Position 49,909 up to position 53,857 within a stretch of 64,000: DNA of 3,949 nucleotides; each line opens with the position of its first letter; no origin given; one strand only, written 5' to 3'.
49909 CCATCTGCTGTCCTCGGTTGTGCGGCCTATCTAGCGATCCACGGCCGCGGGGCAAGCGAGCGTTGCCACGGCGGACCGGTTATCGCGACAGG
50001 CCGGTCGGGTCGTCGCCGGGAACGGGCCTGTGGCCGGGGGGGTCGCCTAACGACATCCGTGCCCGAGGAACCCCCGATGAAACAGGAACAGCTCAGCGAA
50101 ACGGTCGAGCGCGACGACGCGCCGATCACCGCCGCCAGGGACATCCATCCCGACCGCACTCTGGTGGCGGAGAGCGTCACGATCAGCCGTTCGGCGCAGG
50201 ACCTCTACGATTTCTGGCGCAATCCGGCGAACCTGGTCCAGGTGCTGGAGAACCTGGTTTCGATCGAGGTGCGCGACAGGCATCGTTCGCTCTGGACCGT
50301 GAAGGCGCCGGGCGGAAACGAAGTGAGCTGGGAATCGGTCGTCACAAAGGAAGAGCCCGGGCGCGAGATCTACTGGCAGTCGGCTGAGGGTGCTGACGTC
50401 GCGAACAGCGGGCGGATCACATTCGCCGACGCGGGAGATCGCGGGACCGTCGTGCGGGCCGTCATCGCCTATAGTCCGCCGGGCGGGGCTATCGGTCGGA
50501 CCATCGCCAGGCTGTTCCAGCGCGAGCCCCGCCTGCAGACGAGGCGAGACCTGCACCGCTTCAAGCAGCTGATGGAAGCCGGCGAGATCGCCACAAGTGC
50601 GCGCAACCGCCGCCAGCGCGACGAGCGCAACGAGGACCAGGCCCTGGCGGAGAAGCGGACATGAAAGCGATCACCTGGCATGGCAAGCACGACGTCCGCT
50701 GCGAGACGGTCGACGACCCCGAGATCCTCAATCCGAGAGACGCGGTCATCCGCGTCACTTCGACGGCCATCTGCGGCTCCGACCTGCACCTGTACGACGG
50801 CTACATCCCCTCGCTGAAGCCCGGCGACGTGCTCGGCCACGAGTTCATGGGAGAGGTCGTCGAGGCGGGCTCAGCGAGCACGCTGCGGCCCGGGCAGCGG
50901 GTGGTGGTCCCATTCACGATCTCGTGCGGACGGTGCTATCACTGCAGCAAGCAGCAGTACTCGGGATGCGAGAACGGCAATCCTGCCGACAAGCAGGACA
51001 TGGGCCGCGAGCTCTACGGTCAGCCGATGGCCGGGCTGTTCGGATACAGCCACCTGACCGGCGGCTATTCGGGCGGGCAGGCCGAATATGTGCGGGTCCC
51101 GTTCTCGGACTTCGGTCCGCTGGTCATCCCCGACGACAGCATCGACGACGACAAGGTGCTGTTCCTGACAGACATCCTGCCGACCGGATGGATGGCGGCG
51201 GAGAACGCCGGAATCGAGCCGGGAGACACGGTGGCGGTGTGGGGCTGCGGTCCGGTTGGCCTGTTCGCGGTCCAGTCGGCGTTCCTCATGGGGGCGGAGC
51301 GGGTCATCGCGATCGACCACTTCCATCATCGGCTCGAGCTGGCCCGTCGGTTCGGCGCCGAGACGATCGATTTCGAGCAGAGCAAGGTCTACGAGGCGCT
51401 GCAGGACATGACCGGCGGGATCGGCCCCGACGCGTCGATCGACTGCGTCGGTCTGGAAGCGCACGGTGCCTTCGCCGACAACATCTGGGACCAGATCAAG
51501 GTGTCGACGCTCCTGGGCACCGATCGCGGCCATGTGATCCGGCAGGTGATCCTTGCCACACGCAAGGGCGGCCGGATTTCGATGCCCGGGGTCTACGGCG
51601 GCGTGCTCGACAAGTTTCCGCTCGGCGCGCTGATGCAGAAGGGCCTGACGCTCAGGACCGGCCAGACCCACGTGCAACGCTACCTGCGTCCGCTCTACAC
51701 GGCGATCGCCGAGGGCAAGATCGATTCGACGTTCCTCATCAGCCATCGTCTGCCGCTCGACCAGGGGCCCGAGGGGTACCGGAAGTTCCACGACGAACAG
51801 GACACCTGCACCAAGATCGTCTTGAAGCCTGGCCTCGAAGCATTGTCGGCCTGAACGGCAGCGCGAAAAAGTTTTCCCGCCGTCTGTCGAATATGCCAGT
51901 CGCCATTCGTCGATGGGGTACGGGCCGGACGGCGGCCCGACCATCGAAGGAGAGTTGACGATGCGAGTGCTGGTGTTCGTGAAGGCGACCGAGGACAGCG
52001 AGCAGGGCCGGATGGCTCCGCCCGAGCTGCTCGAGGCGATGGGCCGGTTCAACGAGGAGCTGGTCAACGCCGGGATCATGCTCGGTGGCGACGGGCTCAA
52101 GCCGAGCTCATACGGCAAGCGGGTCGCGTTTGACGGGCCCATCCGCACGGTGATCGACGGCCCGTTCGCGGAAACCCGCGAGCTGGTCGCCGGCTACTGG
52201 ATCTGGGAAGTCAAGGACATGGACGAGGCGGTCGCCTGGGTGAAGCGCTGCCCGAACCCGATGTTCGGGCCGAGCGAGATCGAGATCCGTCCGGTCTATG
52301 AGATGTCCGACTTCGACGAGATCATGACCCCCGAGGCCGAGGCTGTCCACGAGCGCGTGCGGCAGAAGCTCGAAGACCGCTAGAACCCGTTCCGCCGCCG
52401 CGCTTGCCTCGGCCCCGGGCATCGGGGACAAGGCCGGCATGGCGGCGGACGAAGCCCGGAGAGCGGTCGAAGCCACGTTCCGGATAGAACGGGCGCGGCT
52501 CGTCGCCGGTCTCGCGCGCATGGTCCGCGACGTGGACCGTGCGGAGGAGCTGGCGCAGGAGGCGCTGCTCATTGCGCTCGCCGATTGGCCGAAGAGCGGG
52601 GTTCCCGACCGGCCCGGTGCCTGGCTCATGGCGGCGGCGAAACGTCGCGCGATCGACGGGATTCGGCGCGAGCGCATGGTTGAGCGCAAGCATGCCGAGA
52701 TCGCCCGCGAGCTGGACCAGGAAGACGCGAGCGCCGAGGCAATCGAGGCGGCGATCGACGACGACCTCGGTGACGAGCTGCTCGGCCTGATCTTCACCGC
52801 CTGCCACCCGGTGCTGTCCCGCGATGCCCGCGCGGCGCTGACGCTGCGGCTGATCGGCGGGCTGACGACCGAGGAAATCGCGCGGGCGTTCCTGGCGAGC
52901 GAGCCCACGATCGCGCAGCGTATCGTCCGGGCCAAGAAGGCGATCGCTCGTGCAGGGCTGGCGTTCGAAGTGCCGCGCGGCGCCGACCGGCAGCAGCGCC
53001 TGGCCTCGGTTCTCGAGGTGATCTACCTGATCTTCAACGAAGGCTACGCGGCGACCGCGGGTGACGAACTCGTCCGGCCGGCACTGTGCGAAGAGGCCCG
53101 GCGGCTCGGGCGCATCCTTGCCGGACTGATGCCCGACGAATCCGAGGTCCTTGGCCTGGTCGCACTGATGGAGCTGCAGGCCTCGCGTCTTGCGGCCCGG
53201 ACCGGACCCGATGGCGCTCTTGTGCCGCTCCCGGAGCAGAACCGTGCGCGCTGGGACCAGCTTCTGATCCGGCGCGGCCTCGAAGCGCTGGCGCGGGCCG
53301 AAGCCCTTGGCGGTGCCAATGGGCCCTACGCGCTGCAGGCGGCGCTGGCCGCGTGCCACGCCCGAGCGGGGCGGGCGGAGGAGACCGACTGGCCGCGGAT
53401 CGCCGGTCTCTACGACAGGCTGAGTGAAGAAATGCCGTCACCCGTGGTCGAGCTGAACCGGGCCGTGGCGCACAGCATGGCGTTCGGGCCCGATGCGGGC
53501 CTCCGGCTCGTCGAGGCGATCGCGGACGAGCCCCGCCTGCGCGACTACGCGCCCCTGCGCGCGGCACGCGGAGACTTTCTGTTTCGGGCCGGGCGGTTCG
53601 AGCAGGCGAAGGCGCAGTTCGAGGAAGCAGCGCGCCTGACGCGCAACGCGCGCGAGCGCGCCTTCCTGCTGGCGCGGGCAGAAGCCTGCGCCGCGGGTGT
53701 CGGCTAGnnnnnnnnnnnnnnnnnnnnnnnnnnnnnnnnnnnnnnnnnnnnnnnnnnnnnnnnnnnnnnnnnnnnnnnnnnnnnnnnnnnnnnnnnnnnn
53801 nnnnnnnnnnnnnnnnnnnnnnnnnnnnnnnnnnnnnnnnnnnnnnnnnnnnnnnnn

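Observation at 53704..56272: Divergent pair: Ddl-like ATP-grasp ligase and an uncharacterised PLP-fold enzyme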

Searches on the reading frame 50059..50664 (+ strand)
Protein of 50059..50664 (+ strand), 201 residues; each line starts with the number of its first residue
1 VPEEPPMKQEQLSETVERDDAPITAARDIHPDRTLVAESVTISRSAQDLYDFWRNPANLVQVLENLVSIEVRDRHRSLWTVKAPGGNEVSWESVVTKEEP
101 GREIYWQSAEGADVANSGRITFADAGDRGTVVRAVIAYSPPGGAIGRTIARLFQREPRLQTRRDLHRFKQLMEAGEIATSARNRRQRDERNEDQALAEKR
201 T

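Call 3: search_protein_families(library=pfam, proteins=[window:50059-50664:+], max_evalue=0.01)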
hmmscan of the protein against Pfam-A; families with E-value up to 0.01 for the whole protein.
window:50059-50664:+ (201 aa): 2 families
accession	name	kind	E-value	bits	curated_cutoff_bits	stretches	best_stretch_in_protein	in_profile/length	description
PF03364.25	Polyketide_cyc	-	1.2e-10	42.2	23.4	1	42-163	1-123/126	Polyketide cyclase / dehydrase and lipid transport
PF10604.15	Polyketide_cyc2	-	1.9e-07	31.9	27.4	1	36-173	4-142/142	Polyketide cyclase / dehydrase and lipid transport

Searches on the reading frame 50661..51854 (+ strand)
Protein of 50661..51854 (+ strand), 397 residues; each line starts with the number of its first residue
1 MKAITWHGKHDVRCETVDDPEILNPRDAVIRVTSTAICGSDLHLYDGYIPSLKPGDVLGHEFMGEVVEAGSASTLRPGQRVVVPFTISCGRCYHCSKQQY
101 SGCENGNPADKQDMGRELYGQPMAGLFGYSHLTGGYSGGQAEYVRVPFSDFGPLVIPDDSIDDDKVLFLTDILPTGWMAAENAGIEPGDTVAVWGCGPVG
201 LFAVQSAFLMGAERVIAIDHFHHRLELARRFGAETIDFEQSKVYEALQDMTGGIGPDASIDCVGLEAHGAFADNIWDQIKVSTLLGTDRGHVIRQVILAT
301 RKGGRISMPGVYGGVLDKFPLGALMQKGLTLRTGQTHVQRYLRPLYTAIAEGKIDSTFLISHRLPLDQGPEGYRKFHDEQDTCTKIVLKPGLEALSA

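Call 3: search_protein_families(library=pfam, proteins=[window:50661-51854:+], max_evalue=0.01)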
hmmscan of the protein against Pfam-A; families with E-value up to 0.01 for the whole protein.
window:50661-51854:+ (397 aa): 3 families
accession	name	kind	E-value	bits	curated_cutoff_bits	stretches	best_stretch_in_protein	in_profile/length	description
PF08240.17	ADH_N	-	1.9e-23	83.1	23.5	1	25-150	2-98/104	Alcohol dehydrogenase GroES-like domain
PF00107.32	ADH_zinc_N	-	8.8e-20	71.4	31.8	1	198-266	1-69/129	Zinc-binding dehydrogenase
PF01262.27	AlaDh_PNT_C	-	0.00075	19.4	23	1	179-242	20-82/214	Alanine dehydrogenase/PNT, C-terminal domain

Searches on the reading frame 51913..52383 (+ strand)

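Call 3: search_protein_families(library=pfam, proteins=[window:51913-52383:+], max_evalue=0.01)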
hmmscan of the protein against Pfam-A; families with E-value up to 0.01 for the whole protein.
window:51913-52383:+ (156 aa): 1 family
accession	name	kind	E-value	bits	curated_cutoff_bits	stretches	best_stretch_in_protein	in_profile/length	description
PF03795.20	YCII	-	1.1e-16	61.5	24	1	17-131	1-94/95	YCII-related domain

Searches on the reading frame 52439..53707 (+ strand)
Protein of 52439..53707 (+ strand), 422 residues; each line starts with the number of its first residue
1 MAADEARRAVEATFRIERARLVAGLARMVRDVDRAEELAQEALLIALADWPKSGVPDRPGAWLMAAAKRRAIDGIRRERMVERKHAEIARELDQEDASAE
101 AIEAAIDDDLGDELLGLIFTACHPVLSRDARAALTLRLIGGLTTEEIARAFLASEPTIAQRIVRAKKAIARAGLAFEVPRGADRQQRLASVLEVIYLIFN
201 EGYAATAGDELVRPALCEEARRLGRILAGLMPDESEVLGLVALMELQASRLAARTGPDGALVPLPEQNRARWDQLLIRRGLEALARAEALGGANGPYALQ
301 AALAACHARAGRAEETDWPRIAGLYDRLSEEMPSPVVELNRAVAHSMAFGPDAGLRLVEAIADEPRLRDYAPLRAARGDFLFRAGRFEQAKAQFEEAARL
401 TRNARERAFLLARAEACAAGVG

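Call 3: search_protein_families(library=pfam, proteins=[window:52439-53707:+], max_evalue=0.01)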
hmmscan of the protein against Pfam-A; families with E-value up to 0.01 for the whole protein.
window:52439-53707:+ (422 aa): 6 families
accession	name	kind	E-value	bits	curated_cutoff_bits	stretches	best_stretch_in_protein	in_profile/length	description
PF20239.3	DUF6596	-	1.8e-36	125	27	1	187-287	1-101/102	Family of unknown function (DUF6596)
PF08281.18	Sigma70_r4_2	-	9.7e-11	41.6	25.7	1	119-169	4-54/54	Sigma-70, region 4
PF04542.20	Sigma70_r2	-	8.7e-09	35.5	24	1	20-79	7-69/71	Sigma-70 region 2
PF04545.22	Sigma70_r4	-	0.00044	20.2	24.1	1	126-166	5-45/50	Sigma-70, region 4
PF07638.17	Sigma70_ECF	-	0.00052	20.4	21.1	1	61-166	75-176/185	ECF sigma factor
PF07719.23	TPR_2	-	0.0058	17.1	27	1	376-403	6-33/34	Tetratricopeptide repeat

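Call 4: search_protein_families(library=ncbifam, proteins=[window:52439-53707:+], max_evalue=0.01)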
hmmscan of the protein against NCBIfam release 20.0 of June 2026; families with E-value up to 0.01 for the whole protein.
window:52439-53707:+ (422 aa): 50 families (the best 25 are shown)
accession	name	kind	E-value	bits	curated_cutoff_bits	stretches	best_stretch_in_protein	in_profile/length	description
TIGR02937.1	sigma70-ECF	superfamily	2.4e-14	53.3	42.9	1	21-171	13-163/165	sigma-70 family RNA polymerase sigma factor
NF009166.1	PRK12513.1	equivalog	2e-11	44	206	1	7-171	21-184/193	RNA polymerase sigma factor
TIGR02985.1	Sig70_bacteroi1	subfamily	1.8e-10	41.3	126.4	1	11-169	4-158/162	RNA polymerase sigma-70 factor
TIGR02983.1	SigE-fam_strep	subfamily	9.6e-10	38.6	141.55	1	6-170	4-155/162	SigE family RNA polymerase sigma factor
NF007228.0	PRK09646.1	subfamily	1.9e-09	37.4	226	1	4-162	26-179/194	ECF RNA polymerase sigma factor SigK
NF007213.0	PRK09635.1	equivalog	6.9e-09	35.3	317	1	9-179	6-172/290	RNA polymerase sigma factor SigI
NF058625.1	sigma_PG0214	equivalog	2.7e-08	33.7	130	1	19-170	15-158/170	GFO_1088 family ECF-type sigma factor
NF009175.0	PRK12523.1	equivalog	1.1e-07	32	271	1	8-165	10-159/172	RNA polymerase sigma factor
TIGR02939.1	RpoE_Sigma70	equivalog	1.2e-07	31.9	236.15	1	18-171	30-184/190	RNA polymerase sigma factor RpoE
NF007227.0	PRK09645.1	subfamily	1.4e-07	31.6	202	1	8-171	13-168/177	sigma-70 family RNA polymerase sigma factor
TIGR02989.1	Sig-70_gvs1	subfamily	2.1e-07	31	124.55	1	11-169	4-154/158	RNA polymerase sigma-70 factor, Rhodopirellula/Verrucomicrobium family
NF009168.0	PRK12515.1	subfamily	2e-06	27.4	236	1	4-171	18-177/189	RNA polymerase sigma factor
NF009179.0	PRK12527.1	equivalog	2.2e-06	27.8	162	1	21-167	8-147/159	RNA polymerase sigma factor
NF007217.0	PRK09639.1-1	equivalog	2.2e-06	27.6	239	1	25-166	20-158/194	RNA polymerase sigma factor SigX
NF007220.0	PRK09639.1-5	equivalog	2.6e-06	27.3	260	1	25-169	20-160/181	RNA polymerase sigma factor SigX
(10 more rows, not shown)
